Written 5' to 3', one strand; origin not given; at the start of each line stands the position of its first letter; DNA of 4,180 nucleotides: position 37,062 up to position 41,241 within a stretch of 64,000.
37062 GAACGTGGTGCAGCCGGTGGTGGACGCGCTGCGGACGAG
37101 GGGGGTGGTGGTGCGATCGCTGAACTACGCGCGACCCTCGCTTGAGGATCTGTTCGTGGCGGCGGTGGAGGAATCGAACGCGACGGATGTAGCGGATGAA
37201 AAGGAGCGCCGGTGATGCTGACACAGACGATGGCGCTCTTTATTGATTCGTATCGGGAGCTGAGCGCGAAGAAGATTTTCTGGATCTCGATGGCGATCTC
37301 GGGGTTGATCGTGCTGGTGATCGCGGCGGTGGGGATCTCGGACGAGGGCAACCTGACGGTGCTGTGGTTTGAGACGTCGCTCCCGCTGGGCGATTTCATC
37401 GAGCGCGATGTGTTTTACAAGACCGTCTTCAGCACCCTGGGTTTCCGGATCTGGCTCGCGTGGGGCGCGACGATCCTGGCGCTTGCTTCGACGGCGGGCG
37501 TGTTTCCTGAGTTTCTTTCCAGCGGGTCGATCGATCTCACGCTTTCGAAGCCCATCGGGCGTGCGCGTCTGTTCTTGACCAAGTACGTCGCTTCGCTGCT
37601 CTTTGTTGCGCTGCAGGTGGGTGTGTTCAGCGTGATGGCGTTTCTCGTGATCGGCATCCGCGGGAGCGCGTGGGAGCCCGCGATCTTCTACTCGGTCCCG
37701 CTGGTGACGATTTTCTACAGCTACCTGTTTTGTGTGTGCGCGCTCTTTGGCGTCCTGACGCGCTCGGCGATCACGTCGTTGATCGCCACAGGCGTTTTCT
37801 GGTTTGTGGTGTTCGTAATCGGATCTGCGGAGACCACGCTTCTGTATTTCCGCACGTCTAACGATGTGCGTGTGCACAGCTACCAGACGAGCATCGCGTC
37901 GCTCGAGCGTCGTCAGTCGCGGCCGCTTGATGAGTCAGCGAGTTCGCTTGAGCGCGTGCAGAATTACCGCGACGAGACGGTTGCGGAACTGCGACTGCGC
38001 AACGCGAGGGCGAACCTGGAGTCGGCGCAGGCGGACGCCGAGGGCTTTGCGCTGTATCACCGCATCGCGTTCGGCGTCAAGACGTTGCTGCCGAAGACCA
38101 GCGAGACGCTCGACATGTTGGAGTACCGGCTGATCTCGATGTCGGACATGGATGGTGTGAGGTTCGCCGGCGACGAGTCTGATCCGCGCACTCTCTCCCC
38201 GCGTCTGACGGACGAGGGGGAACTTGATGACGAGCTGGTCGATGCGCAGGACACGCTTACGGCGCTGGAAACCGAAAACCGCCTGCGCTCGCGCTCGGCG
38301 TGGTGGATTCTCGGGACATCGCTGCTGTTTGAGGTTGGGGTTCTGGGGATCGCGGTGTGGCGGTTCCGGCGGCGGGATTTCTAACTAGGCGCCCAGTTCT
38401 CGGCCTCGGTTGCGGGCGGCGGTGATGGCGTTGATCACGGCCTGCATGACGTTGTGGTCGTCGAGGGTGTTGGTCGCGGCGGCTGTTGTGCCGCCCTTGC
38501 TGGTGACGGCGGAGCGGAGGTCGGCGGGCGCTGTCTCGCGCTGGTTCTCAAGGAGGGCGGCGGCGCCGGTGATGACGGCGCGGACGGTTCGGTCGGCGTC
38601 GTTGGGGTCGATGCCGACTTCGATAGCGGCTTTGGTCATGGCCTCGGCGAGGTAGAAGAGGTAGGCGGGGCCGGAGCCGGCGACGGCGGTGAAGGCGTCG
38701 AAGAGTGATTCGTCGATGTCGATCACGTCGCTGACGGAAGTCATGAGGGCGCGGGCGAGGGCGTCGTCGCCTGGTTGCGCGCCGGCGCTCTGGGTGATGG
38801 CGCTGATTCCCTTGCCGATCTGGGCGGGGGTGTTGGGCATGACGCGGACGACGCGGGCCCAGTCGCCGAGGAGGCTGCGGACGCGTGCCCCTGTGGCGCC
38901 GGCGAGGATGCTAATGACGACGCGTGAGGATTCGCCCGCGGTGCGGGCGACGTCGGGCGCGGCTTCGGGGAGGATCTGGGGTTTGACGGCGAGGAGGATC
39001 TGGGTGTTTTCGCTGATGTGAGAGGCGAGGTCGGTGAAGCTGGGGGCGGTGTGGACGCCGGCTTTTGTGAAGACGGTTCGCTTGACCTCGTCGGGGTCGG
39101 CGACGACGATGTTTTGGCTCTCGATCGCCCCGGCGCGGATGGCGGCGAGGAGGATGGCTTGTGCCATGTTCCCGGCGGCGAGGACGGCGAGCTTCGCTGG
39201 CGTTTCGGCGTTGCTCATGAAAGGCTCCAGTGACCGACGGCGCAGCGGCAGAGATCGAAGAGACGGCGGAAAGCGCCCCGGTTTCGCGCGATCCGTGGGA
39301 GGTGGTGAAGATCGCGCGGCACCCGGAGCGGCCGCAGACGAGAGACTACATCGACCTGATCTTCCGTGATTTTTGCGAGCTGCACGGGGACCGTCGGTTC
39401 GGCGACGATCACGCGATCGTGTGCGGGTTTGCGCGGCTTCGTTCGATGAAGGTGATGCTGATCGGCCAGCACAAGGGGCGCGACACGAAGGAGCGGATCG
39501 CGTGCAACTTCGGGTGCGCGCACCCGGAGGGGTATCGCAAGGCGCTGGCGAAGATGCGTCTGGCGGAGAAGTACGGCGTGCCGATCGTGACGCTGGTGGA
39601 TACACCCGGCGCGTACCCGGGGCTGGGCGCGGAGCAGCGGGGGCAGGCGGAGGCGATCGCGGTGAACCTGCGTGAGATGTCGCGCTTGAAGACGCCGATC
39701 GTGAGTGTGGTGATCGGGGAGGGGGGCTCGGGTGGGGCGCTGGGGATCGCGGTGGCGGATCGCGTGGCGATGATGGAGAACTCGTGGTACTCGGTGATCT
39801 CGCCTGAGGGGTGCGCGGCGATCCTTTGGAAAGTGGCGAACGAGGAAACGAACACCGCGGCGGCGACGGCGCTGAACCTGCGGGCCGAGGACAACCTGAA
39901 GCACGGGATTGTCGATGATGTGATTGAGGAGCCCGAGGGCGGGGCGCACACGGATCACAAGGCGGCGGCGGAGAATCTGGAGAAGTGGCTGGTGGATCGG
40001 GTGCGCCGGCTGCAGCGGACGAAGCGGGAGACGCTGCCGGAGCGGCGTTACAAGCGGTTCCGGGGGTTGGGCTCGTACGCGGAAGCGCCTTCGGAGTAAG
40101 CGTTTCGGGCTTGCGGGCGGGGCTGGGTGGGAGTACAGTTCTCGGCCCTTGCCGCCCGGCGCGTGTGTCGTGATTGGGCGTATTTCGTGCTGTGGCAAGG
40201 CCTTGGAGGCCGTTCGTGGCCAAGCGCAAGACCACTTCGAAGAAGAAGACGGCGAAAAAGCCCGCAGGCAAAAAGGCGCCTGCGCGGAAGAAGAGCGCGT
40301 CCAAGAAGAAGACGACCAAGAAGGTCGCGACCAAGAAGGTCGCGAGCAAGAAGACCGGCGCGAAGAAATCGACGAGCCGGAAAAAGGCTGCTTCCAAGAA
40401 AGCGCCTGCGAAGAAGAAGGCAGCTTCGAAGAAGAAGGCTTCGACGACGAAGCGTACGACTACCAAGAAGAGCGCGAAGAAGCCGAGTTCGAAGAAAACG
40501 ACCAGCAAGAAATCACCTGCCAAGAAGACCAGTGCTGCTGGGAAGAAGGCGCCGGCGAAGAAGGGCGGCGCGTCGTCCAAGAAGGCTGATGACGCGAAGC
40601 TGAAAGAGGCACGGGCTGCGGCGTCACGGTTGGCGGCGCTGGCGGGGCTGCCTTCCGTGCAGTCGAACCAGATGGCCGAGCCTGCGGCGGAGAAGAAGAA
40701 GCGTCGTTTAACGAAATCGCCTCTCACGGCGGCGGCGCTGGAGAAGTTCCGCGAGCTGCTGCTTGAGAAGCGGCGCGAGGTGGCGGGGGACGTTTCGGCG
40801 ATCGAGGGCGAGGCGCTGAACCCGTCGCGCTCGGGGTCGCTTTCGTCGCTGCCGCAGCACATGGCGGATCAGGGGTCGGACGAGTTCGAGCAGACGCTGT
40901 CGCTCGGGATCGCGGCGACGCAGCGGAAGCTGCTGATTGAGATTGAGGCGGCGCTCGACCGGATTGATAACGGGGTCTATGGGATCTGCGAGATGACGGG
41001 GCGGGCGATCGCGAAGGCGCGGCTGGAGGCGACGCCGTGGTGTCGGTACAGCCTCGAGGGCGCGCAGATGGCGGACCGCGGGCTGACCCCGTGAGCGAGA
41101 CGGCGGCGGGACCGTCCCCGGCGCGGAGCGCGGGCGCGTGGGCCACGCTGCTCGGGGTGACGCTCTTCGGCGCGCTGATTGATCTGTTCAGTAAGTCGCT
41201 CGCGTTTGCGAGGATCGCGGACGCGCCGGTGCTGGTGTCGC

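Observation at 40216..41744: Histone-H1-like Lys/Ala-rich domain fused to a DksA/TraR-type domain, translationally coupled to lspA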

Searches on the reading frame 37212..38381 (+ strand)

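Call 47: search_protein_families(library=pfam, proteins=[window:37212-38381:+], max_evalue=0.01)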
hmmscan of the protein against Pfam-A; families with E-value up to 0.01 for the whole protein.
window:37212-38381:+ (390 aa): 2 families
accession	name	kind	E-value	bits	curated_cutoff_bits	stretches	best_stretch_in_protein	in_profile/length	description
PF12679.13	ABC2_membrane_2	-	0.00017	21.4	27.2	1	13-203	7-198/283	ABC-2 family transporter protein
PF12730.13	ABC2_membrane_4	-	0.0031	18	27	0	18-199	10-178/179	ABC-2 family transporter protein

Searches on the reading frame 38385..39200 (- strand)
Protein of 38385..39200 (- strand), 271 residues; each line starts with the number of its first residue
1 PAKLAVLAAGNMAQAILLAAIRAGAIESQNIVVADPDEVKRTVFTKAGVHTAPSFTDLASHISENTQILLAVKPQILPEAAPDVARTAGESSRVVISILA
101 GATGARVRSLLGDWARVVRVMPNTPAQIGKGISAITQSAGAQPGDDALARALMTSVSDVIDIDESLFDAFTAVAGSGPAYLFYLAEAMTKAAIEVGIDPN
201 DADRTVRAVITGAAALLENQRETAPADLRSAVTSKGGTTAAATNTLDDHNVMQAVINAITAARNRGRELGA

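Call 47: search_protein_families(library=pfam, proteins=[window:38385-39200:-], max_evalue=0.01)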
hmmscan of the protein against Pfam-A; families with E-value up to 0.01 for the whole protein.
window:38385-39200:- (271 aa): 2 families
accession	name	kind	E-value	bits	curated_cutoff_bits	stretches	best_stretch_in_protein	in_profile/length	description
PF14748.11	P5CR_dimer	-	5.8e-33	113.8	25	1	164-269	1-105/105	Pyrroline-5-carboxylate reductase dimerisation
PF03807.23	F420_oxidored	-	3.8e-11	43.9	21.6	1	3-101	1-94/94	NADP oxidoreductase coenzyme F420-dependent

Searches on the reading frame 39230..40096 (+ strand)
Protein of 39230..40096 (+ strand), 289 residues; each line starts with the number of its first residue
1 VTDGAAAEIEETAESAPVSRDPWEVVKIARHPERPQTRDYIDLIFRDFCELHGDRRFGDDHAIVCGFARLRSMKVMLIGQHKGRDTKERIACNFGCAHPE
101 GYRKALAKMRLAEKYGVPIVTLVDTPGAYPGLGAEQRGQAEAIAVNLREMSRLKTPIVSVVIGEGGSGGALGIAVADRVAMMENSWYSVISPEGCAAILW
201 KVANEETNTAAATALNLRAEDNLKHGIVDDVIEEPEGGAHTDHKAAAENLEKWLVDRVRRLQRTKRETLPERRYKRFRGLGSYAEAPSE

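Call 3: search_protein_families(library=pfam, proteins=[window:39230-40096:+], max_evalue=1)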
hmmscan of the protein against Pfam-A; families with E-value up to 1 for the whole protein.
window:39230-40096:+ (289 aa): 3 families
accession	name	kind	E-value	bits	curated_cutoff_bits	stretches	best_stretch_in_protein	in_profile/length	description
PF03255.19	ACCA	-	2.7e-123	411.5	23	1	17-281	48-310/310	Acetyl co-enzyme A carboxylase carboxyltransferase-like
PF01039.27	Carboxyl_trans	-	2.7e-18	66.3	22.3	1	62-211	283-428/493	Carboxyl transferase domain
PF00378.25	ECH_1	-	0.00017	21.5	27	1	135-251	69-191/251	Enoyl-CoA hydratase/isomerase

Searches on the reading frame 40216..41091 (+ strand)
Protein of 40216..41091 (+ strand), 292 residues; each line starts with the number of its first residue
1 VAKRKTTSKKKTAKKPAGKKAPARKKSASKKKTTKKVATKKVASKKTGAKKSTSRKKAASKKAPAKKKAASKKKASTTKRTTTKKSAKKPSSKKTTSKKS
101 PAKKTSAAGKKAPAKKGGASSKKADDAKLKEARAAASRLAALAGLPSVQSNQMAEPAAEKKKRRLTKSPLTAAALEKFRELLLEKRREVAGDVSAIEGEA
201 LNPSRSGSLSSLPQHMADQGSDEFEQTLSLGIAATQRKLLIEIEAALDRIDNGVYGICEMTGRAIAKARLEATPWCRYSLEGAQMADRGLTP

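Call 3: search_protein_families(library=pfam, proteins=[window:40216-41091:+], max_evalue=1)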
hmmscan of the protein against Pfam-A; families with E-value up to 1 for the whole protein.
window:40216-41091:+ (292 aa): 3 families
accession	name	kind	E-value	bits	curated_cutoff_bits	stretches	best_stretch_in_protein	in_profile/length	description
PF07382.16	HC2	-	4.5e-07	30.6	40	1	3-158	10-158/194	Histone H1-like nucleoprotein HC2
PF01258.23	zf-dskA_traR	-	3e-06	27.6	24.9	1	254-281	2-29/36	Prokaryotic dksA/traR C4-type zinc finger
PF21157.2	DksA_N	-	0.0011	19.6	27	1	175-250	2-71/71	DnaK suppressor protein DksA, N-terminal domain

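Call 4: search_protein_families(library=ncbifam, proteins=[window:40216-41091:+], max_evalue=1)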
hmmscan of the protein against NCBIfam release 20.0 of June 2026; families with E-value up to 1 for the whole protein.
window:40216-41091:+ (292 aa): 8 families
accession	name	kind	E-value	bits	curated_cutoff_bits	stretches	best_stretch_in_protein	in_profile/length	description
TIGR02890.1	bacill_yteA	subfamily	4.3e-20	72.4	134.4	1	175-283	3-114/159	regulatory protein, yteA family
NF033459.1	DksA_like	equivalog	2.1e-14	53.8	105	1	175-284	3-107/113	RNA polymerase-binding protein DksA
TIGR02420.1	dksA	equivalog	1.8e-13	50.8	115.5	1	172-281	3-106/110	RNA polymerase-binding protein DksA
NF038053.1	hist_H1_lk_Burk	equivalog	5.7e-08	33.3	80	1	2-169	4-169/195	histone H1-like DNA-binding protein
NF008045.0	PRK10778.1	equivalog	5.3e-06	26.7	289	1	170-281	32-137/151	RNA polymerase-binding protein DksA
TIGR02419.1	C4_traR_proteo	subfamily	0.072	13.7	59.7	1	250-277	27-54/64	phage/conjugal plasmid C-4 type zinc finger protein, TraR family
NF038052.1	histone_lik_HC2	exception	0.47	10.6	135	1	4-134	11-135/201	histone H1-like DNA-binding protein Hc2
NF046048.1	NlpC_P60_DIP1281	equivalog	0.97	8.2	517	0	9-166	230-387/587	DIP1281 family NlpC/P60 protein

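Call 33: predict_structure(alignment_id=A3)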
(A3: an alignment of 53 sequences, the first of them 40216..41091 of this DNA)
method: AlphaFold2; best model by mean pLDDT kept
length: 292 residues; sequences in the alignment: 53
mean_pLDDT: 72.4   pTM: 0.51
mean pLDDT of the five models: 72.4, 71.6, 70.6, 70.0, 68.4
residues with pLDDT >= 90: 109; 70-90: 31; 50-70: 104; < 50: 48
segments of 3 or more residues with pLDDT < 50: 43-45, 76-87, 94-97, 105-111, 114-118
pLDDT, mean of each block of 10 residues (from residue 1): 56 59 59 53 49 51 57 48 48 49 47 49 75 91 84 56 89 98 98 93 67 63 87 96 98 97 96 97 91 68
secondary structure, 60 per line:
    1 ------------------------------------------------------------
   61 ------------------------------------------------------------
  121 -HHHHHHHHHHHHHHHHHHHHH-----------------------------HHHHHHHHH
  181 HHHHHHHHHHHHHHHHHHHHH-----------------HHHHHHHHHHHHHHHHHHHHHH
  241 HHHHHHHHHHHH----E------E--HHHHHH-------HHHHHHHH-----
elements in order: H122-142 H172-201 H219-252 H267-272 H280-287

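Call 36: fold_search(model_id=the predicted structure, library=pdb)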
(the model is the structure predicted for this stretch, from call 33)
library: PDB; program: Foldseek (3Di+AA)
matches with E <= 10: 148; with E <= 0.001: 6
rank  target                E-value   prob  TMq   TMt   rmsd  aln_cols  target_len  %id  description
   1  4ijj_A                8.7e-07  1.00  0.35  0.76   2.5       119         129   29  Structure of transcription factor DksA2 from Pseudomonas aeruginosa (released 2013-02-27)
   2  4ijj_B                1.5e-06  1.00  0.35  0.75   2.6       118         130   30  Structure of transcription factor DksA2 from Pseudomonas aeruginosa (released 2013-02-27)
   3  7khi_M                2.5e-05  1.00  0.35  0.69   6.0       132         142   23  Escherichia coli RNA polymerase and rrnBP1 promoter complex with DksA/ppGpp (released 2020-10-28)
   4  1tjl_A                2.8e-05  1.00  0.37  0.72  12.3       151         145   22  Crystal structure of transcription factor DksA from E. coli (released 2004-09-07)
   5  5vsw_M                8.7e-05  1.00  0.36  0.71   5.4       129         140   22  X-ray crystal structure of Escherichia coli RNA polymerase and DksA/ppGpp complex (released 2017-06-14)
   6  6ptg_B                2.9e-04  1.00  0.26  0.82   5.9       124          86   22  Structure of RNA polymerase binding protein and transcriptional regulator Dks from Chlamydia trachomatis L2 (LGV434) (released 2019-07-24)
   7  6ptg_A                1.1e-03  1.00  0.26  0.83   5.5       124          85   22  Structure of RNA polymerase binding protein and transcriptional regulator Dks from Chlamydia trachomatis L2 (LGV434) (released 2019-07-24)
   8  2kq9_MODEL_1_A        9.7e-03  1.00  0.25  0.61  11.8       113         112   24  Solution structure of DnaK suppressor protein from Agrobacterium tumefaciens C58. Northeast Structural Genomic (released 2009-11-17)
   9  8wb6                  1.0e+00  0.72  0.22  0.59  14.1       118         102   14  Cryo-EM structure of Snf7 N-terminal domain in outer coils of spiral polymers (released 2024-05-29)
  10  6v1v_D                1.6e+00  0.82  0.22  0.09   4.0        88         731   20  VIP3B (VIP3B_2160) adapted for crystallization (released 2019-12-18)
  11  9jsd                  1.8e+00  0.60  0.22  0.46  14.4       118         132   14  Cryo-EM structure of Snf7 linker extension (released 2025-10-08)
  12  5eiu_A                1.8e+00  0.18  0.15  0.27   6.1        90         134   12  Mini TRIM5 B-box 2 dimer C2 crystal form (released 2016-06-15)
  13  4wwf_A                1.8e+00  0.16  0.16  0.33   7.1        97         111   15  High-resolution structure of two Ni-bound forms of the M123C mutant of C. metallidurans CnrXs (released 2015-02-11)
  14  7vrc_C                1.9e+00  0.87  0.24  0.61   2.9        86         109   13  Structure of the Yeast SNF11/SNF2 complex (released 2022-05-25)
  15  5fd9                  2.0e+00  0.54  0.22  0.49  15.1       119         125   13  X-ray Crystal Structure of ESCRT-III Snf7 core domain (conformation B) (released 2015-12-30)
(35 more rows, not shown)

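Call 48: search_protein_representatives(alignment_id=A3)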
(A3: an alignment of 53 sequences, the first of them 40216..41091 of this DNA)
Query: 53 sequences, 211 profile positions. Proteins with E-value up to 0.001 (for the whole library): 36570; up to 1e-10: 17046; up to 1e-30: 1142. The best 150 are listed.
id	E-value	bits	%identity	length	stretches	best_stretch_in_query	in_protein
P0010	5.8e-75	268.5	-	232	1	8-209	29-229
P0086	1.3e-70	254.2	-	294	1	8-208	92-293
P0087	2.7e-70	253.2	-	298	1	4-209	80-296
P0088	1.6e-69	250.7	-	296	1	8-207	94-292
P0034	2.1e-69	250.3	-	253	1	5-207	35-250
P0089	9.5e-69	248.2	-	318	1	4-206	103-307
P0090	1.9e-68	247.2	-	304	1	5-208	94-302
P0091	3.5e-68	246.3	-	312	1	10-207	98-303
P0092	6.9e-68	245.3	-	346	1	7-208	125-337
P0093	5.1e-67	242.5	-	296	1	10-207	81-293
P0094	1.0e-66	241.5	-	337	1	20-210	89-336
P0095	2.0e-66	240.6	-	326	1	7-208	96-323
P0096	1.1e-65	238.2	-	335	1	34-210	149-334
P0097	1.9e-65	237.4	-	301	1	34-209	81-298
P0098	4.7e-65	236.1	-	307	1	12-210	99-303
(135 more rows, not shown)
